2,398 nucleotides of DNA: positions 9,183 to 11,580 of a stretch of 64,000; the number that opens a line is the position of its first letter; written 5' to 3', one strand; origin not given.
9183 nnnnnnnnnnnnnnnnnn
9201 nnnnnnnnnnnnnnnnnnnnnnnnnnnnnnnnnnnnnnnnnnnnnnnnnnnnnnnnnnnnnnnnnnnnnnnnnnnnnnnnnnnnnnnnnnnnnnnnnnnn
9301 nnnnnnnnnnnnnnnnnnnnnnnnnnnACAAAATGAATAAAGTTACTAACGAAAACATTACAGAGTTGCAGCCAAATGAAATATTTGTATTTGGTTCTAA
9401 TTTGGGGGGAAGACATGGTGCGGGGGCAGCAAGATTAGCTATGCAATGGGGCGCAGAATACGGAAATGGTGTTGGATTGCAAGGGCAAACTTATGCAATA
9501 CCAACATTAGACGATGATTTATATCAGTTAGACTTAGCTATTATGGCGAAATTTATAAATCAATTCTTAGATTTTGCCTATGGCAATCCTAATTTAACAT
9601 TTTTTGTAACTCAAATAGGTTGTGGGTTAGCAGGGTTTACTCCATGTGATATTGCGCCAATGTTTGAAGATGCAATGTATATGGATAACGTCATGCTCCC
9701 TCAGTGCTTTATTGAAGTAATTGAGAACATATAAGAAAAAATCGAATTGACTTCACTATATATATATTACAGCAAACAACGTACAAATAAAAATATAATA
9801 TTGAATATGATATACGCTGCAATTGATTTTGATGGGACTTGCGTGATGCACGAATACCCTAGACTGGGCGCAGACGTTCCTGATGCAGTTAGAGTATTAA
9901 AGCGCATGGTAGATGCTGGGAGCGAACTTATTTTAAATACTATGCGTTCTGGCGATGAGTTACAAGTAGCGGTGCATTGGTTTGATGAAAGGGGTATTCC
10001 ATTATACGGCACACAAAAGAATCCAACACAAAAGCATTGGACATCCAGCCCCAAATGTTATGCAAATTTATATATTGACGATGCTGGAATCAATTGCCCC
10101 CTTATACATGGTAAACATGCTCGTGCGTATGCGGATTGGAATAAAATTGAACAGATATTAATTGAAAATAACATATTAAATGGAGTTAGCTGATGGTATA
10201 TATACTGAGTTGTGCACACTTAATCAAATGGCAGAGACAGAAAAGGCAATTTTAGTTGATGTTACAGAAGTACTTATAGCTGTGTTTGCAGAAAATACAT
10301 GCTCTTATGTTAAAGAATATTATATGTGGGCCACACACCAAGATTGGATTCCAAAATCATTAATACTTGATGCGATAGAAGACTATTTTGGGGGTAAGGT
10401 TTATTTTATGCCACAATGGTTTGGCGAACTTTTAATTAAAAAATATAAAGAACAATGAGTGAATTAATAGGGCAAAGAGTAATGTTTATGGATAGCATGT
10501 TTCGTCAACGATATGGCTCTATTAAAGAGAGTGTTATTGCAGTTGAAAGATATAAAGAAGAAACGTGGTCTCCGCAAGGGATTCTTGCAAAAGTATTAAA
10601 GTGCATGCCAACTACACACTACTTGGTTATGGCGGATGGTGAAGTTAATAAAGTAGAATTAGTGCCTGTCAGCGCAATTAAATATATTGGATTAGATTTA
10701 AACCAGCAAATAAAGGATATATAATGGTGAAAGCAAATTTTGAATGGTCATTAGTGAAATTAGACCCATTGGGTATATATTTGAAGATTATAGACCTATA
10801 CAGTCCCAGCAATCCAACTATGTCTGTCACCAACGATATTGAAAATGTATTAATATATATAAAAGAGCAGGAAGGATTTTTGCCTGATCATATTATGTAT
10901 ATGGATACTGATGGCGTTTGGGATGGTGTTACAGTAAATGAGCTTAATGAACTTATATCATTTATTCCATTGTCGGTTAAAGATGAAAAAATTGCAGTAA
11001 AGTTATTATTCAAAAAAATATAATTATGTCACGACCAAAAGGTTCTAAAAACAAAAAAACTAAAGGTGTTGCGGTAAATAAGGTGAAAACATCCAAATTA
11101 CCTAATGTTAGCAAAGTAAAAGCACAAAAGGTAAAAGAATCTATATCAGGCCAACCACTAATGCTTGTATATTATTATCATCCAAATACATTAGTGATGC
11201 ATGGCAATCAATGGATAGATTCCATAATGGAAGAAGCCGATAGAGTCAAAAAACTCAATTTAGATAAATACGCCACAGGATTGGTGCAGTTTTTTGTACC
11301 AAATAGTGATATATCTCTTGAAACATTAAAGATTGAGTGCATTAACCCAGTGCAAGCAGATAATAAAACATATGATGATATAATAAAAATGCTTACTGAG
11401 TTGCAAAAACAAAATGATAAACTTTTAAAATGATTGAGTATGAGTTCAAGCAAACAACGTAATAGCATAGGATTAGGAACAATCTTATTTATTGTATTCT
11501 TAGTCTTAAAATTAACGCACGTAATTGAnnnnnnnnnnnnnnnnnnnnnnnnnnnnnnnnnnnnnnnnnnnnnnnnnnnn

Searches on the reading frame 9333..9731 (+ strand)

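Call 19: search_protein_families(library=pfam, proteins=[window:9333-9731:+], max_evalue=0.01)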
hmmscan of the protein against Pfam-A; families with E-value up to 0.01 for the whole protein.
window:9333-9731:+ (133 aa): 0 families

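Call 20: search_protein_families(library=phrogs, proteins=[window:9333-9731:+], max_evalue=0.001)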
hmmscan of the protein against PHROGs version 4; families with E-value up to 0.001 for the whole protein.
window:9333-9731:+ (133 aa): 2 families
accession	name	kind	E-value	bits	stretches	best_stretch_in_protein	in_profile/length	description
phrog_2072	-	unknown function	1.9e-37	129.3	1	4-131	9-134/143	-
phrog_29703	-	unknown function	0.00091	20.4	0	58-81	40-63/72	-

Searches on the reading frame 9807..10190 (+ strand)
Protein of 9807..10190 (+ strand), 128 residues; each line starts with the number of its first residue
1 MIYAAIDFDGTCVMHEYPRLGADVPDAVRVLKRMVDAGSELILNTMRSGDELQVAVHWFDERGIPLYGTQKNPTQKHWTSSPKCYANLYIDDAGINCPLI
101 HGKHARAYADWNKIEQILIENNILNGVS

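Call 19: search_protein_families(library=pfam, proteins=[window:9807-10190:+], max_evalue=0.01)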
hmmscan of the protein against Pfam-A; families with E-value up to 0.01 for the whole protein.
window:9807-10190:+ (128 aa): 0 families

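Call 20: search_protein_families(library=phrogs, proteins=[window:9807-10190:+], max_evalue=0.001)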
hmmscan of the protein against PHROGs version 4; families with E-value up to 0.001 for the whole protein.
window:9807-10190:+ (128 aa): 2 families
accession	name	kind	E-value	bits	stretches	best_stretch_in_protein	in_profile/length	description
phrog_1238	-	moron, auxiliary metabolic gene and host takeover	2e-28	100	1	2-123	23-137/155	phosphoheptose isomerase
phrog_24386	-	unknown function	9.7e-11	42.3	1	4-96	6-101/339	-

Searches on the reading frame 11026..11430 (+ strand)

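Call 19: search_protein_families(library=pfam, proteins=[window:11026-11430:+], max_evalue=0.01)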
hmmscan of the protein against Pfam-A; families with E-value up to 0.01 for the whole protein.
window:11026-11430:+ (135 aa): 1 family
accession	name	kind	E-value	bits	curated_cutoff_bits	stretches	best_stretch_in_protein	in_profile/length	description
PF12218.14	End_N_terminal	-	0.0074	16.4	26.3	0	18-48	31-62/67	N terminal extension of bacteriophage endosialidase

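Call 20: search_protein_families(library=phrogs, proteins=[window:11026-11430:+], max_evalue=0.001)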
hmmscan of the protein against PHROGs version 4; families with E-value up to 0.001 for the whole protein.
window:11026-11430:+ (135 aa): 0 families
